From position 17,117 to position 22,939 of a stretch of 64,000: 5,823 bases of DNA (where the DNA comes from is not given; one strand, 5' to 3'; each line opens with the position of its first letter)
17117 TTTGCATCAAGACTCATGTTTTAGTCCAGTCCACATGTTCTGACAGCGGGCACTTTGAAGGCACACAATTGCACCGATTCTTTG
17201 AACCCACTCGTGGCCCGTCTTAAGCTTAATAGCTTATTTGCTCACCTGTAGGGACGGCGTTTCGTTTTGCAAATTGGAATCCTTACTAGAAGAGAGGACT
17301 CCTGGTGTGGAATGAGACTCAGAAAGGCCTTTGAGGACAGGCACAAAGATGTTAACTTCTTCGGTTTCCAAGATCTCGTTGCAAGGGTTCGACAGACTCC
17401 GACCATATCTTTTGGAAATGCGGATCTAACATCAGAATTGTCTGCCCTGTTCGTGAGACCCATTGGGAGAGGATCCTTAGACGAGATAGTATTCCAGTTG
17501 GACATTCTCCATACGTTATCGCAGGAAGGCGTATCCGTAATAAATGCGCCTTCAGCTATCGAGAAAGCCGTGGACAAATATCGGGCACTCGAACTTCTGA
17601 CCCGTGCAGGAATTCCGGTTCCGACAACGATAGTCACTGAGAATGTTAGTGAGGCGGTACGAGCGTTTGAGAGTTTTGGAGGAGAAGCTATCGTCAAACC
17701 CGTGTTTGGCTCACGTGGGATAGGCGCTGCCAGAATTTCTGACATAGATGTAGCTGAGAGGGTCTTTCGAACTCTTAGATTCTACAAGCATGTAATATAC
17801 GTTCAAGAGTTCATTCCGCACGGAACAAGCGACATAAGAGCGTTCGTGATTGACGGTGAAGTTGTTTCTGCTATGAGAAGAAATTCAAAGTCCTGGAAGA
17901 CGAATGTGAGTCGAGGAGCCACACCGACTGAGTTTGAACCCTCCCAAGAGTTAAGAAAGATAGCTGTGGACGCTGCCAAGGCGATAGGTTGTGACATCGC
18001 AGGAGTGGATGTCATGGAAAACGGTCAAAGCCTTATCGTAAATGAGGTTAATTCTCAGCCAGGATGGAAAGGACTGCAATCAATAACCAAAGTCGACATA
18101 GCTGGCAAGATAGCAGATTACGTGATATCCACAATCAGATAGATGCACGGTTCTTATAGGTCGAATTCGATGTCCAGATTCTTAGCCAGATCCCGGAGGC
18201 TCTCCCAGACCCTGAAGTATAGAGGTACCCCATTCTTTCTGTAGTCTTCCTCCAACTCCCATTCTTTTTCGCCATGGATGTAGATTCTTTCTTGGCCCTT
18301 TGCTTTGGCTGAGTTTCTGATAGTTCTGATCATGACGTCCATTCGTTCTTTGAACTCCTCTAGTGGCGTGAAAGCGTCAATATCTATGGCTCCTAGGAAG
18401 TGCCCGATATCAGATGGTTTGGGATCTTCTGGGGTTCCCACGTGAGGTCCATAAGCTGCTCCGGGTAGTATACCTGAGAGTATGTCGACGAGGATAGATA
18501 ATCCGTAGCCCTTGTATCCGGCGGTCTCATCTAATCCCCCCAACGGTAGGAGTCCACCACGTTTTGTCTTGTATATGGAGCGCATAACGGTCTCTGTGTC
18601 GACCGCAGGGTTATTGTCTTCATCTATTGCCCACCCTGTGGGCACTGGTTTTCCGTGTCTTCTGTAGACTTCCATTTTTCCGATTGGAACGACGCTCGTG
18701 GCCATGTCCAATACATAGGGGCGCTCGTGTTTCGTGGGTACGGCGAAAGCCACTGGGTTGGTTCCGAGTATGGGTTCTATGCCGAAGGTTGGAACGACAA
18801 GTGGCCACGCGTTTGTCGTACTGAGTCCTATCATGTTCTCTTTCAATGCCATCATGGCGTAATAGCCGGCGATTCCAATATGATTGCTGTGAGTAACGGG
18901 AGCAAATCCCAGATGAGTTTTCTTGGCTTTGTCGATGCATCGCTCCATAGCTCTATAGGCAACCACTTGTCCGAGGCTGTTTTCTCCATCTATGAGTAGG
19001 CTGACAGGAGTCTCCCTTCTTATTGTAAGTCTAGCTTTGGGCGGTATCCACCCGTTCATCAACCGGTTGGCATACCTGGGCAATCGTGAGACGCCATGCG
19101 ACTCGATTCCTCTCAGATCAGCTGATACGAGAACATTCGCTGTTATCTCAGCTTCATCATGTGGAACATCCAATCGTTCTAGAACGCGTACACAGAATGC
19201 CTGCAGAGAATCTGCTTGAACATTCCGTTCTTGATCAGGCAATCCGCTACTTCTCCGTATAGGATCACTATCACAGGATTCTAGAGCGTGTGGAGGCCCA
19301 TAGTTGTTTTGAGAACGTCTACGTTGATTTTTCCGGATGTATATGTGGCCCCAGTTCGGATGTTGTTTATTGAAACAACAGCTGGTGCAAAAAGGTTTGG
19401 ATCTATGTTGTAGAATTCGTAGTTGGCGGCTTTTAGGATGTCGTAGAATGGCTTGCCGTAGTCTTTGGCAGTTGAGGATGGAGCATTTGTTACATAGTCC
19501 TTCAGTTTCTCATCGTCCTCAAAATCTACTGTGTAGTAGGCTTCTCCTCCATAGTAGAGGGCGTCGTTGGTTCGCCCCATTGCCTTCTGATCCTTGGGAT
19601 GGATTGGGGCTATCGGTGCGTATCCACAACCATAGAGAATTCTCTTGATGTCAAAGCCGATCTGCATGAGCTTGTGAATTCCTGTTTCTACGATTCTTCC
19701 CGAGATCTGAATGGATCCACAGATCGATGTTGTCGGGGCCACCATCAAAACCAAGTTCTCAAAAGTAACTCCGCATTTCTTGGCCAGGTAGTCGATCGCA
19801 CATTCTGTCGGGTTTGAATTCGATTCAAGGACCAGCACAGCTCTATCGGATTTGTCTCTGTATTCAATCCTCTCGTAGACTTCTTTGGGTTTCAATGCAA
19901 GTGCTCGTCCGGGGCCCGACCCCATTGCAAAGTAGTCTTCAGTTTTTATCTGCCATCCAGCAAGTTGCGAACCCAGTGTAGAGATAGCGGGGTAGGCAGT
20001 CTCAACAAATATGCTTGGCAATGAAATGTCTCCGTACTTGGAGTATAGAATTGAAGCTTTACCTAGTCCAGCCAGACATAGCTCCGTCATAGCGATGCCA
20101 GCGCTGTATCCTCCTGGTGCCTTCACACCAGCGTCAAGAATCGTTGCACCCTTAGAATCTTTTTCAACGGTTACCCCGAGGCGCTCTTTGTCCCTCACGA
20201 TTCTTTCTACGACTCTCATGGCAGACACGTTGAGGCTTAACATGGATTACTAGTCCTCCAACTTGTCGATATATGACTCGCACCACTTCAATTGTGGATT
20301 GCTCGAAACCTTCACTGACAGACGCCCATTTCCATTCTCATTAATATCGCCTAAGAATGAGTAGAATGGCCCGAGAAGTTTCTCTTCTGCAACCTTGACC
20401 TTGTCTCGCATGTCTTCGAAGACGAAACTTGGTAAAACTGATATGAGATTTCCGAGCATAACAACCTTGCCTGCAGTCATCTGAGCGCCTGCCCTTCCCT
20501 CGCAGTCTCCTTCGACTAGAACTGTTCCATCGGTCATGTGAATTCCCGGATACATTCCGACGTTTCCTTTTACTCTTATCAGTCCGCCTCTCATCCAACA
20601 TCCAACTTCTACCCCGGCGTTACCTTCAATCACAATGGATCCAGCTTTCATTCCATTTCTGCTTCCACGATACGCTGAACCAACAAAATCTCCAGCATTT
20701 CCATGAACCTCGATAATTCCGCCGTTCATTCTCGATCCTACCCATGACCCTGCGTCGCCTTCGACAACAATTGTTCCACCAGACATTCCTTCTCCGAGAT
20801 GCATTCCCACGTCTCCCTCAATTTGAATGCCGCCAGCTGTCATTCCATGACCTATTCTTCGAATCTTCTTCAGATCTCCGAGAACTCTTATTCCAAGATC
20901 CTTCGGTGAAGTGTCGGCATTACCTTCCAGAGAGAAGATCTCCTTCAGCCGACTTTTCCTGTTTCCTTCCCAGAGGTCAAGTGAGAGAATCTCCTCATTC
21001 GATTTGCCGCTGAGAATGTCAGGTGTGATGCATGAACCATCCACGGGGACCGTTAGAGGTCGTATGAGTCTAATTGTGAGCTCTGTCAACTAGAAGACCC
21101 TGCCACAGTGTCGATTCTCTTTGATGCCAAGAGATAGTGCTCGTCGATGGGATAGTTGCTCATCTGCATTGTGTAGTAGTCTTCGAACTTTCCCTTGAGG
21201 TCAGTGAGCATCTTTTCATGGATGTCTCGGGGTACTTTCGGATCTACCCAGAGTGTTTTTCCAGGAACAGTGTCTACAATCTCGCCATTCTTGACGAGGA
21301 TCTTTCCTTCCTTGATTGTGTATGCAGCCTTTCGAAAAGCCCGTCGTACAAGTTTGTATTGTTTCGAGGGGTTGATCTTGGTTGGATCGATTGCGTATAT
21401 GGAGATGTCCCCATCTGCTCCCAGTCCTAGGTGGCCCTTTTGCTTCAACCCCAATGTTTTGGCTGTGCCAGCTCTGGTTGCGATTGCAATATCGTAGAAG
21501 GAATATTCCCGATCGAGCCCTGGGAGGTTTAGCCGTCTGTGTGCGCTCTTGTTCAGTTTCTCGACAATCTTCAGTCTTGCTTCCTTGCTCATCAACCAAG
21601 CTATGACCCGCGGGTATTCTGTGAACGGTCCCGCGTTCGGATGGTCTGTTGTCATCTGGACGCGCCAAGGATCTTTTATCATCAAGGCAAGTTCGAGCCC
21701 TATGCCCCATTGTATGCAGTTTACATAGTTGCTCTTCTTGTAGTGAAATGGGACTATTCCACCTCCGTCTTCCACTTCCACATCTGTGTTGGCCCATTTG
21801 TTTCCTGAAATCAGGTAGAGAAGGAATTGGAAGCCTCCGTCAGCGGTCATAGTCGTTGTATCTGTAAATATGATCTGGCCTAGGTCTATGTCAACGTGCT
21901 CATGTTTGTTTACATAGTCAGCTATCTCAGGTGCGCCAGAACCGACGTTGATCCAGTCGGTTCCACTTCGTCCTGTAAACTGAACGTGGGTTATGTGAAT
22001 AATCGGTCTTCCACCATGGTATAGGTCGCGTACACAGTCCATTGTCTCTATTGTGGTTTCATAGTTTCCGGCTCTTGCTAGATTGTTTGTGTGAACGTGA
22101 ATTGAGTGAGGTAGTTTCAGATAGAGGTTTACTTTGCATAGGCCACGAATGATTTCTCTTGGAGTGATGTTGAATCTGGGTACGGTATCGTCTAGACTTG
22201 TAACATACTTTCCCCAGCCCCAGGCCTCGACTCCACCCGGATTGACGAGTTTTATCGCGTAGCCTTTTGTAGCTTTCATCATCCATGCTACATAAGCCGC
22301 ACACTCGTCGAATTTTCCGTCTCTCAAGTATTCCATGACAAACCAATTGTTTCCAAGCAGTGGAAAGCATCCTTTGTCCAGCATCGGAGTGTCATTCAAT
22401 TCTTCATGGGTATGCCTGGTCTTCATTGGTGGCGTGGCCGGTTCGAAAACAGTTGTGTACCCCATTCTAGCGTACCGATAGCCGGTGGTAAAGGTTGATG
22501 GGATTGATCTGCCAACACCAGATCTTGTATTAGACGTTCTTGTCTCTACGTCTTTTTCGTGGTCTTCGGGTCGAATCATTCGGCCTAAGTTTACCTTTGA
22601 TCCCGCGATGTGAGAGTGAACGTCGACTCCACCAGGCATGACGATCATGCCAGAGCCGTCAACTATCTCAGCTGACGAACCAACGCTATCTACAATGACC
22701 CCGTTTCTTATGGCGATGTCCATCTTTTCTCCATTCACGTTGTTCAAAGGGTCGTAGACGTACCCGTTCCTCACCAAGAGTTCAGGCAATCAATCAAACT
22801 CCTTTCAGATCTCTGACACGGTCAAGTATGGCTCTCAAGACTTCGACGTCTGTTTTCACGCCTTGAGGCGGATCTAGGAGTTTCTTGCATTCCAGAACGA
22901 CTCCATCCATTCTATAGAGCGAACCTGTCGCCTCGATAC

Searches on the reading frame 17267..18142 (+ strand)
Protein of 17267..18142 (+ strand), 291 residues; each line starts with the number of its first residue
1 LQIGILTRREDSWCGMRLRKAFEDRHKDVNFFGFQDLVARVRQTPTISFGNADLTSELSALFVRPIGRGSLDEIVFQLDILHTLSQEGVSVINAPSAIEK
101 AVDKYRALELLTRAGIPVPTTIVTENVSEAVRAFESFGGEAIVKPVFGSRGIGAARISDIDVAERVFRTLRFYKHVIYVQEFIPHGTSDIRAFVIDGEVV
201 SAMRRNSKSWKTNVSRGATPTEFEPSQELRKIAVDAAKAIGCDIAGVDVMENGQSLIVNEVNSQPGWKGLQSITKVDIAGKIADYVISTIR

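Call 30: search_protein_families(library=pfam, proteins=[window:17267-18142:+], max_evalue=0.001)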
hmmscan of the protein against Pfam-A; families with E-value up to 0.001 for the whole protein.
window:17267-18142:+ (291 aa): 7 families
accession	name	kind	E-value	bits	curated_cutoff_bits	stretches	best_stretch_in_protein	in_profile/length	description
PF08443.16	RimK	-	2.4e-37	128.8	21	1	101-286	1-188/188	RimK-like ATP-grasp domain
PF02955.21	GSH-S_ATP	-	2.4e-11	43.8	23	1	118-253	12-155/175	Prokaryotic glutathione synthetase, ATP-grasp domain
PF02655.19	ATP-grasp_3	-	5e-10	40.1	23.2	1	102-264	2-156/160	ATP-grasp domain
PF02222.28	ATP-grasp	-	2.2e-07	31.1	27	1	110-273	2-171/179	ATP-grasp domain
PF14397.11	ATPgrasp_ST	-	0.00034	20.4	31.4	0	91-160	9-82/278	Sugar-transfer associated ATP-grasp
PF18030.7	Rimk_N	-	0.00037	21.2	26.4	1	1-98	1-94/94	RimK PreATP-grasp domain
PF07478.18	Dala_Dala_lig_C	-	0.00048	20.1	24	0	134-267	32-178/204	D-ala D-ala ligase C-terminus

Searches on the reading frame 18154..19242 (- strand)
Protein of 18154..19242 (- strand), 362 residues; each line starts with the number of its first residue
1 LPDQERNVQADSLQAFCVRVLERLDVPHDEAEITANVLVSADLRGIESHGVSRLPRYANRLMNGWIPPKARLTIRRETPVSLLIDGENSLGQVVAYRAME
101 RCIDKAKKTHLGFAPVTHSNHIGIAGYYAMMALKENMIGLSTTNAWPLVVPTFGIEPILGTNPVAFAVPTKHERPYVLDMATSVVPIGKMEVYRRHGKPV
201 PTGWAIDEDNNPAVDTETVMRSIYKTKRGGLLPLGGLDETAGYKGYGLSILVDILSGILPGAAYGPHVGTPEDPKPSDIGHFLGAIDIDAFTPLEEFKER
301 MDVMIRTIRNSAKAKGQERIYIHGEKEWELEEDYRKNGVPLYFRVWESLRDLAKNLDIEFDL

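Call 23: search_protein_families(library=ncbifam, proteins=[window:18154-19242:-], max_evalue=0.00001)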
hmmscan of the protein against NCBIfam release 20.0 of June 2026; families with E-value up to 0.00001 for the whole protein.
window:18154-19242:- (362 aa): 5 families
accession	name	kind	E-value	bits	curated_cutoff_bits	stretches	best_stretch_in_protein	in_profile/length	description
NF040650.1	sulfolac_dhydr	equivalog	9e-80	268.4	500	1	8-361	3-338/339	L-sulfolactate dehydrogenase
NF011599.0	PRK15025.1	equivalog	4.2e-62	210.3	356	1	8-347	3-329/349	ureidoglycolate dehydrogenase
TIGR03175.1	AllD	equivalog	1.3e-59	202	496.2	1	11-342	6-324/349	ureidoglycolate dehydrogenase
NF007504.0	PRK10098.1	equivalog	4.1e-57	193.5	336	1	5-357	4-345/360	malate/lactate/ureidoglycolate dehydrogenase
NF009750.0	PRK13260.1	equivalog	5.2e-44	150.7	316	1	8-351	3-331/332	3-dehydro-L-gulonate 2-dehydrogenase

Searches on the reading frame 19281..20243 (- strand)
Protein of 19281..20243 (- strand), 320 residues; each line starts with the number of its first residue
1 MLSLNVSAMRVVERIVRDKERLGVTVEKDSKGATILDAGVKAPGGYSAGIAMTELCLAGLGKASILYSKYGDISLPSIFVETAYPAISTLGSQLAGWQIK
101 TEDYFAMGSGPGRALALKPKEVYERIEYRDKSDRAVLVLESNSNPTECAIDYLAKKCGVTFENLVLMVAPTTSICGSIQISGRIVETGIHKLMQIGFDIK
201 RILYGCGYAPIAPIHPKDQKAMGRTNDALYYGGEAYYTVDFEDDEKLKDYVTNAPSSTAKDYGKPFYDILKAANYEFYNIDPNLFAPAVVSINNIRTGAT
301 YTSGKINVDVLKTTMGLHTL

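Call 23: search_protein_families(library=ncbifam, proteins=[window:19281-20243:-], max_evalue=0.00001)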
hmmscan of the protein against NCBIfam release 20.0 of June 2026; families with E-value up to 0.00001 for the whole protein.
window:19281-20243:- (320 aa): 1 family
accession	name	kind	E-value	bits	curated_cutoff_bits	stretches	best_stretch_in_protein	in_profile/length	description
TIGR03120.1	one_C_mch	equivalog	1.1e-122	409.1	228.8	1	3-314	1-311/313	methenyltetrahydromethanopterin cyclohydrolase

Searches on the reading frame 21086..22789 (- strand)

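Call 23: search_protein_families(library=ncbifam, proteins=[window:21086-22789:-], max_evalue=0.00001)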
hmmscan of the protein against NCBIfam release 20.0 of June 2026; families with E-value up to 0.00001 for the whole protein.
window:21086-22789:- (567 aa): 13 families
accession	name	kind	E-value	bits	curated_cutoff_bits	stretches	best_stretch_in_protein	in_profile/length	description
NF042911.1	FMH_DH_FwdA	exception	9.2e-244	810.1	950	1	3-561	1-566/569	tungsten-dependent formylmethanofuran dehydrogenase subunit FwdA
TIGR03121.1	one_C_dehyd_A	equivalog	1.3e-242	806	392.75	1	4-553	2-552/556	formylmethanofuran dehydrogenase subunit A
NF006689.0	PRK09237.1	equivalog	3.3e-13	49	371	1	3-61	4-66/383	amidohydrolase/deacetylase family metallohydrolase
NF006560.0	PRK09061.1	subfamily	1.6e-10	39.9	340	0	3-61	27-87/517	amidohydrolase family protein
NF009060.0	PRK12394.1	equivalog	4.4e-10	38.9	442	1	3-62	4-66/381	metallo-dependent hydrolase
NF004839.0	PRK06189.1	equivalog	8.9e-10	37.8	631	0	3-61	4-63/451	allantoinase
NF009941.0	PRK13404.1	subfamily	4.1e-09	35.6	647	1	6-63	8-65/478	dihydropyrimidinase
NF006844.0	PRK09357.2-5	equivalog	3.4e-08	32.9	701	1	1-61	1-64/422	dihydroorotase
TIGR03178.1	allantoinase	equivalog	6.2e-08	31.9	357.85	0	21-62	16-61/441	allantoinase AllB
TIGR02033.1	D-hydantoinase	equivalog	9.4e-08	31.4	393.25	1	5-64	2-63/454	dihydropyrimidinase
NF006839.0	PRK09357.1-4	equivalog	6.9e-07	28.2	576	1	4-61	2-62/422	dihydroorotase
NF006056.0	PRK08204.1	subfamily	3.4e-06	26.1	391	1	3-63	4-69/449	hypothetical protein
NF005960.0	PRK08044.1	equivalog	5.7e-06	25.3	688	0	4-62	5-63/453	allantoinase AllB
